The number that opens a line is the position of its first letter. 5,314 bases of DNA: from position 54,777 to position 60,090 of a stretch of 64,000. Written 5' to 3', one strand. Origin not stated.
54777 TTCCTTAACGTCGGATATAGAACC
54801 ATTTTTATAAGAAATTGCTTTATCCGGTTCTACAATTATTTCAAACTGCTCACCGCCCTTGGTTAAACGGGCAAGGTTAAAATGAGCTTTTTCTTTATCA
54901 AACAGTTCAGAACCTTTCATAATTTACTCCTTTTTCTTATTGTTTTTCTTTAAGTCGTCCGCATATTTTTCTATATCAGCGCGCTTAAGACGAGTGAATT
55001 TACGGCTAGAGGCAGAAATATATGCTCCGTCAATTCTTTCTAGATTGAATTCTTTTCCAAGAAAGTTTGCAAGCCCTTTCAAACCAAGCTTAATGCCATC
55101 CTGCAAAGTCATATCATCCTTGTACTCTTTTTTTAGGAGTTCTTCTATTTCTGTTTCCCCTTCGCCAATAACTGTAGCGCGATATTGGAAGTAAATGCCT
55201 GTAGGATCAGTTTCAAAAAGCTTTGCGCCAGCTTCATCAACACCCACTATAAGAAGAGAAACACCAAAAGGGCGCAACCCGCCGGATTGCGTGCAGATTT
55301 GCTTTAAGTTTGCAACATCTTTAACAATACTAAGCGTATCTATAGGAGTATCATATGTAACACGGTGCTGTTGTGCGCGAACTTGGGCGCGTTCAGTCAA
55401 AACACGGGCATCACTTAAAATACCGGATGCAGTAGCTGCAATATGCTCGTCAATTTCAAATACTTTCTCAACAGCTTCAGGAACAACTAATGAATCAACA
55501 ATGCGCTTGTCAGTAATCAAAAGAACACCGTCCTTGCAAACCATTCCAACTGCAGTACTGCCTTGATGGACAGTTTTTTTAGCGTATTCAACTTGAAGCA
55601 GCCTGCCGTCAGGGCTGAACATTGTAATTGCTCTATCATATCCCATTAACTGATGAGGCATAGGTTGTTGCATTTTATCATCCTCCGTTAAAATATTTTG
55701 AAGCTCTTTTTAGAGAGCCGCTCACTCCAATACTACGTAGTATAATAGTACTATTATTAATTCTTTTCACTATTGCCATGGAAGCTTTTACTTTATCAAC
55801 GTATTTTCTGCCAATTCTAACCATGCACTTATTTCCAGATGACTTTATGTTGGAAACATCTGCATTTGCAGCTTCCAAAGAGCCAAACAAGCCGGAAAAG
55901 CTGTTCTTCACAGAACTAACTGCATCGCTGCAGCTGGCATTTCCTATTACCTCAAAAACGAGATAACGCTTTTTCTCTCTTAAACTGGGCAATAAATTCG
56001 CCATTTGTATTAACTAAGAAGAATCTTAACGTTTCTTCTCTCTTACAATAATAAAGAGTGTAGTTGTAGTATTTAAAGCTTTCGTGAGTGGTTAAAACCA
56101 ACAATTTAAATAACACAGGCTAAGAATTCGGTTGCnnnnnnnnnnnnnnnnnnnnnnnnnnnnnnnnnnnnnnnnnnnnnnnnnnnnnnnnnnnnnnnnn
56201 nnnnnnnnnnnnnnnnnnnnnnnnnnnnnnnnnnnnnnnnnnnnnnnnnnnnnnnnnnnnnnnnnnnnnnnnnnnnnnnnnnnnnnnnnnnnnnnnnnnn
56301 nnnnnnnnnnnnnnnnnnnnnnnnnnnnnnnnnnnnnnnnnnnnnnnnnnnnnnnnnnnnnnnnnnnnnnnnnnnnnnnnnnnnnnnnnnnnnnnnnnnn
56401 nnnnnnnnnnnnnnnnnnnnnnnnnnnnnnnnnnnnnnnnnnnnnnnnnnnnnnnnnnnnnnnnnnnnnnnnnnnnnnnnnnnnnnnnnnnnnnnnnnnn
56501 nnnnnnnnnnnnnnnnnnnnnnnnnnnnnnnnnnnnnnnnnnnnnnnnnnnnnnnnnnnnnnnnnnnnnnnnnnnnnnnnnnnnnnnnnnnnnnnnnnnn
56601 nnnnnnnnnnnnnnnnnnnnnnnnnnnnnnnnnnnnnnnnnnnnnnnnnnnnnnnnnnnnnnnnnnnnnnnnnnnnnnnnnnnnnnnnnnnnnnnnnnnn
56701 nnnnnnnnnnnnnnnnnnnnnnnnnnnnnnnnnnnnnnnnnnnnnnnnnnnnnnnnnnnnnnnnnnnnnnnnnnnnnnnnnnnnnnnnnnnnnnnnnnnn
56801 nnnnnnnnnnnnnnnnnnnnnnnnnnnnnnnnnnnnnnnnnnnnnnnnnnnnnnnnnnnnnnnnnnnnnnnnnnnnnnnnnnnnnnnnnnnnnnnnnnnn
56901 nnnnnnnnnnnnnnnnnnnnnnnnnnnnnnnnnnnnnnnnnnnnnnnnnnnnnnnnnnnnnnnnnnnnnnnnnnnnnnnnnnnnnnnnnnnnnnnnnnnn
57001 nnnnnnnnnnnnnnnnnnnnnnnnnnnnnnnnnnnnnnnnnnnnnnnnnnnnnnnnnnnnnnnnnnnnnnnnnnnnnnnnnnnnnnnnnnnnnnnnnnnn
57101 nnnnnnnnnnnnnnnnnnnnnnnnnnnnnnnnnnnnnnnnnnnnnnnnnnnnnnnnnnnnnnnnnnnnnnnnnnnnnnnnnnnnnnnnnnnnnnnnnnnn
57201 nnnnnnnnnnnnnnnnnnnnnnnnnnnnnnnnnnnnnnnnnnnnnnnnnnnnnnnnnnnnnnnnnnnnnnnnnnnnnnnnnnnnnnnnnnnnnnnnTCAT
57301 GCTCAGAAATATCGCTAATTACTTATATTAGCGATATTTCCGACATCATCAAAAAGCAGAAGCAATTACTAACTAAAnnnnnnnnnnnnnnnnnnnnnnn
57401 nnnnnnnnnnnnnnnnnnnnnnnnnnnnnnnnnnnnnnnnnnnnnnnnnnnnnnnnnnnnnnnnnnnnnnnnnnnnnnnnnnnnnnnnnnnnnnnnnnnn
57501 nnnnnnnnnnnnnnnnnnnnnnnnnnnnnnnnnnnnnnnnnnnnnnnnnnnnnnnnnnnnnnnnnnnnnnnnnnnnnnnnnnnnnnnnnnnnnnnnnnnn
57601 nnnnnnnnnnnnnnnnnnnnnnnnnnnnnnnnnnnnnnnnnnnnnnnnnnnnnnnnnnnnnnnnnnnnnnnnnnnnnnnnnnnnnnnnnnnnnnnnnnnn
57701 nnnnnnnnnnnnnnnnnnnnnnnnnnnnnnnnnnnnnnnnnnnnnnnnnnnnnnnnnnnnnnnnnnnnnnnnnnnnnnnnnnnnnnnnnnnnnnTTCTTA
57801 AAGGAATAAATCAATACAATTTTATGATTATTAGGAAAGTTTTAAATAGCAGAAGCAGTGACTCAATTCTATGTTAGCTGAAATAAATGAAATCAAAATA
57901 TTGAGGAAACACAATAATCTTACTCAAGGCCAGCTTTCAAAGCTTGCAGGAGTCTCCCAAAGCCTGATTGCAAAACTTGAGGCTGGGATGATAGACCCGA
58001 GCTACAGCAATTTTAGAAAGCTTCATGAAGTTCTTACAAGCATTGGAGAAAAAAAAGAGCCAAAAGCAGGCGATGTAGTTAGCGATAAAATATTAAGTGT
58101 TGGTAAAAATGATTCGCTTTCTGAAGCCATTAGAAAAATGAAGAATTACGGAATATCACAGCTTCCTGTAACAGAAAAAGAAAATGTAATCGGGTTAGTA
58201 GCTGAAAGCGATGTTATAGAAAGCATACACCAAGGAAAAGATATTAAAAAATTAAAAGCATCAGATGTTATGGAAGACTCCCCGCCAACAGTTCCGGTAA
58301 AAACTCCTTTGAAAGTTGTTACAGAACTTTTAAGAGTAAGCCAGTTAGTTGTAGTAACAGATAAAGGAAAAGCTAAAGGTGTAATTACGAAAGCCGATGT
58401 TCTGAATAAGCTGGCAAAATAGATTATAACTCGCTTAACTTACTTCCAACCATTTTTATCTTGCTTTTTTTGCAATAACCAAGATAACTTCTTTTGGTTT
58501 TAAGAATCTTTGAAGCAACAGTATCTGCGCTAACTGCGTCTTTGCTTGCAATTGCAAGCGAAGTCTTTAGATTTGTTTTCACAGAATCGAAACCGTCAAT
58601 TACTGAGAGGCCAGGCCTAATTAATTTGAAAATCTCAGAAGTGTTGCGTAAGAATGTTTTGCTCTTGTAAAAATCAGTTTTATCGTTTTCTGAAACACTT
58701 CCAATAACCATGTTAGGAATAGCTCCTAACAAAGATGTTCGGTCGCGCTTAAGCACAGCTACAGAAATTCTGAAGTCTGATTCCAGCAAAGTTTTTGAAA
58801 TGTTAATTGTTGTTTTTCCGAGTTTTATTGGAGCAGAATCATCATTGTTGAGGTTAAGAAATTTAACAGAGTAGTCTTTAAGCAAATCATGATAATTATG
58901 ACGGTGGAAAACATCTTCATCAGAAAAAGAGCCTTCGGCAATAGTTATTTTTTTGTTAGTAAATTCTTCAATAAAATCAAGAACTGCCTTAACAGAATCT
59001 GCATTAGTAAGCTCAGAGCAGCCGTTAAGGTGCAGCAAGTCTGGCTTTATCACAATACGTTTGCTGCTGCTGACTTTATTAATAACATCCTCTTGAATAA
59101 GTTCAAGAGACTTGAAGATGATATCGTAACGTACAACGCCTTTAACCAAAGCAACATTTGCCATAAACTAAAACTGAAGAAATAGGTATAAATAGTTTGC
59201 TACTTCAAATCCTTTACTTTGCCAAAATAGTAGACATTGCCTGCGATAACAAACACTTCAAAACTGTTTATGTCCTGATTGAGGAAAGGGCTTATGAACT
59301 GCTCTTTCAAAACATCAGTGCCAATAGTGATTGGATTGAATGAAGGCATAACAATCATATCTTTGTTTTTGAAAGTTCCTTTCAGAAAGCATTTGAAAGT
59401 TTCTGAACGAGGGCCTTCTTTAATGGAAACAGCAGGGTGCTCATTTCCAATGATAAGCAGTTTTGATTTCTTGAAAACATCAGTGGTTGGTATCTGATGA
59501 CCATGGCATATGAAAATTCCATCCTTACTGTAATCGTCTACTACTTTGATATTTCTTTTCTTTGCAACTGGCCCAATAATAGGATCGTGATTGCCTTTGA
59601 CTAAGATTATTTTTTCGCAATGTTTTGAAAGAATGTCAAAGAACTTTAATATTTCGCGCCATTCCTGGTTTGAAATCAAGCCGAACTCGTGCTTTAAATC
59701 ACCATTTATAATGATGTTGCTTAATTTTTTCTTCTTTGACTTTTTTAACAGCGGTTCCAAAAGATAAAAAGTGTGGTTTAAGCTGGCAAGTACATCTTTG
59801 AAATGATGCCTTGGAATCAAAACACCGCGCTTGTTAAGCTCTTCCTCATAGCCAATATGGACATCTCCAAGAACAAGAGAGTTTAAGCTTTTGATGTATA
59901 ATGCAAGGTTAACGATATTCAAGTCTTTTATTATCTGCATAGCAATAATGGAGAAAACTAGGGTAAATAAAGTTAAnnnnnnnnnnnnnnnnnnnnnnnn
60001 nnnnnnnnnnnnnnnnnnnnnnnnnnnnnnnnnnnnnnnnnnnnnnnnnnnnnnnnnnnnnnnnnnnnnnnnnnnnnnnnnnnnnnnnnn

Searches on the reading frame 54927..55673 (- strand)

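Call 63: search_protein_families(library=pfam, proteins=[window:54927-55673:-], max_evalue=0.00001)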
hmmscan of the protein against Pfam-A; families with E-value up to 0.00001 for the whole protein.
window:54927-55673:- (249 aa): 2 families
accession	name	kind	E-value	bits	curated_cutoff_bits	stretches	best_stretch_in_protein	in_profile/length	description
PF00227.31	Proteasome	-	3.9e-52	177.1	22.4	1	35-212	1-182/189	Proteasome subunit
PF10584.14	Proteasome_A_N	-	1.6e-12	47.3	27.7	1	12-33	1-22/23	Proteasome subunit A N-terminal signature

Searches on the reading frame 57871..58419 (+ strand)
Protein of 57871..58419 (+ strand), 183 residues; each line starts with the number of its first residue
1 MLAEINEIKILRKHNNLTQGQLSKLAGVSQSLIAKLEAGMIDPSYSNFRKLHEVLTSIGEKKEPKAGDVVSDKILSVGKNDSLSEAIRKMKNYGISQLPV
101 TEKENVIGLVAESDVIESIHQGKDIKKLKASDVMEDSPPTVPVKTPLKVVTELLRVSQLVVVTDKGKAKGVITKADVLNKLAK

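Call 64: search_protein_families(library=pfam, proteins=[window:57871-58419:+], max_evalue=0.00001)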
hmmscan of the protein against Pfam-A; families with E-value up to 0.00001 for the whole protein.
window:57871-58419:+ (183 aa): 4 families
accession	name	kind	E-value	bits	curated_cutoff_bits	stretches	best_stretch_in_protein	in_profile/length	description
PF00571.33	CBS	-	1.8e-23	83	24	2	66-119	1-55/57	CBS domain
PF01381.28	HTH_3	-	3.2e-11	43.5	23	1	8-55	1-48/55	Helix-turn-helix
PF12844.13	HTH_19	-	1.1e-08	35.3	30.2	1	8-53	4-49/64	Helix-turn-helix domain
PF13560.12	HTH_31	-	1.9e-06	28.5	27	1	8-54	6-53/64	Helix-turn-helix domain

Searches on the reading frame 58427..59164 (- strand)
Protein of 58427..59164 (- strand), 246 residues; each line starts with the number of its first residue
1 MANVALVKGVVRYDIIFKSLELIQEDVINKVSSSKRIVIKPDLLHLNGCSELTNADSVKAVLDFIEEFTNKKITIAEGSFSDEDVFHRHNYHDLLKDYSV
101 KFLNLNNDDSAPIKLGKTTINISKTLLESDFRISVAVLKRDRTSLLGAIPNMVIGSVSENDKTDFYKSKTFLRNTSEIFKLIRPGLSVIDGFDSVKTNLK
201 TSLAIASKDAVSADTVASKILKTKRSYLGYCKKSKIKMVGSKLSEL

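Call 64: search_protein_families(library=pfam, proteins=[window:58427-59164:-], max_evalue=0.00001)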
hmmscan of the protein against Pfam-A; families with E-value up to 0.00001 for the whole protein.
window:58427-59164:- (246 aa): 1 family
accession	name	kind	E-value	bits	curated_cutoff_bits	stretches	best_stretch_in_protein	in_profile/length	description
PF04015.17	DUF362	-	1.2e-22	81.4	24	1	37-218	1-199/200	Domain of unknown function (DUF362)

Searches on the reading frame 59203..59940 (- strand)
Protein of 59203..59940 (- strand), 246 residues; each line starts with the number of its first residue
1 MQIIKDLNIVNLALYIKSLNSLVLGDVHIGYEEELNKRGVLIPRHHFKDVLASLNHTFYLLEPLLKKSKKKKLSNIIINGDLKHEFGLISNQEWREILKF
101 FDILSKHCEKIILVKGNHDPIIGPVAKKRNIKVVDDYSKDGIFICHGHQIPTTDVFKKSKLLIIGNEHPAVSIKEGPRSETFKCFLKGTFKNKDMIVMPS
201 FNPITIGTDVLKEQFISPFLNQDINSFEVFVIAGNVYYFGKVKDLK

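Call 64: search_protein_families(library=pfam, proteins=[window:59203-59940:-], max_evalue=0.00001)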
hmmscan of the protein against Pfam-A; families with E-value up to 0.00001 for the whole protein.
window:59203-59940:- (246 aa): 1 family
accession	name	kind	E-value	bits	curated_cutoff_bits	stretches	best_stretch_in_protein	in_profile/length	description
PF00149.33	Metallophos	-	4.2e-08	34.3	21.5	1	22-150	4-117/191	Calcineurin-like phosphoesterase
